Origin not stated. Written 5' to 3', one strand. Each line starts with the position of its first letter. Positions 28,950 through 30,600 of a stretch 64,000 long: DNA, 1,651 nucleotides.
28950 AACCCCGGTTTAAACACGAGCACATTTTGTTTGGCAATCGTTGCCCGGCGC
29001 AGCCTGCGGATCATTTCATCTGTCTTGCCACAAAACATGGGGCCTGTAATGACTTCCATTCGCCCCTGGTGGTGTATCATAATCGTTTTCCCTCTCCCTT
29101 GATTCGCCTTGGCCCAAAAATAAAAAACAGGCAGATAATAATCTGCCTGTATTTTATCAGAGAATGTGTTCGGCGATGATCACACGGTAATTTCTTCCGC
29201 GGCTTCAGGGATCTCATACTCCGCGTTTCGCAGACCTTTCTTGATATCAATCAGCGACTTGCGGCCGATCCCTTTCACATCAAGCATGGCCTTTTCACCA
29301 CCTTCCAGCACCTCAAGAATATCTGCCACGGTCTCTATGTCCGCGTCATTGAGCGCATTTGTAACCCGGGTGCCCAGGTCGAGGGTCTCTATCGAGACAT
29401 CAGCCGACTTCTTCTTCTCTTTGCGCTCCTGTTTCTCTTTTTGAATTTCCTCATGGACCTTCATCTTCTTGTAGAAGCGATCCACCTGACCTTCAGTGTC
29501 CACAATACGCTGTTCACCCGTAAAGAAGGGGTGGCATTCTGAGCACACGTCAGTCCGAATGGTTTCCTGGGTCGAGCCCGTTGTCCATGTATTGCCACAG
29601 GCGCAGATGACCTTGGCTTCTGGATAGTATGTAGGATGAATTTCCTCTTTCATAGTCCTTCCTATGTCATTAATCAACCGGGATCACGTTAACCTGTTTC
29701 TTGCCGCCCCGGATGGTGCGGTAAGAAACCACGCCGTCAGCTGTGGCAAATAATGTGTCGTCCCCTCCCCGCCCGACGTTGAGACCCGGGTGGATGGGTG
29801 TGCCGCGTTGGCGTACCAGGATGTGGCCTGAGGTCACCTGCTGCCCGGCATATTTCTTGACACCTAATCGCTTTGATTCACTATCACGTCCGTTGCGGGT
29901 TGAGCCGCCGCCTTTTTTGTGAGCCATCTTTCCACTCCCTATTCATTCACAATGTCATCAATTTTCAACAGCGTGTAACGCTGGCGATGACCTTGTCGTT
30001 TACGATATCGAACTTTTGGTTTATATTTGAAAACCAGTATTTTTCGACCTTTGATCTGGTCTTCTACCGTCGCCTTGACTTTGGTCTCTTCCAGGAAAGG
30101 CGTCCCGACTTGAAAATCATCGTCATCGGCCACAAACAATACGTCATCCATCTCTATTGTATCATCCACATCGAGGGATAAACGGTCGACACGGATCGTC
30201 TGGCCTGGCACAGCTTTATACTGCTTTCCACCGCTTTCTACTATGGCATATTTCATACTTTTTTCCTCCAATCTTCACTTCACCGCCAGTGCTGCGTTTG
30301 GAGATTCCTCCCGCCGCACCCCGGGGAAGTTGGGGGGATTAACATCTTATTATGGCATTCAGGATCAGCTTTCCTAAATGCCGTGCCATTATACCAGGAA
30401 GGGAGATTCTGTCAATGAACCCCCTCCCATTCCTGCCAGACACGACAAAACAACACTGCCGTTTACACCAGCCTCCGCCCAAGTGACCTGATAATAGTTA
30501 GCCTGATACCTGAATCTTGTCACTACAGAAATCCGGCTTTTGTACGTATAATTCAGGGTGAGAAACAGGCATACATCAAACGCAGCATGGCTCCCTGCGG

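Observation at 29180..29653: Ribosomal protein L31 fused to an RNA polymerase alpha-CTD-like helix-hairpin-helix domain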

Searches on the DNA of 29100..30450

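Call 67: search_rna_families(source=window, start=29100, end=30450, threshold=evalue, max_evalue=1)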
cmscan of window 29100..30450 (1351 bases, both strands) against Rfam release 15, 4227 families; matches with E-value up to 1: 0.
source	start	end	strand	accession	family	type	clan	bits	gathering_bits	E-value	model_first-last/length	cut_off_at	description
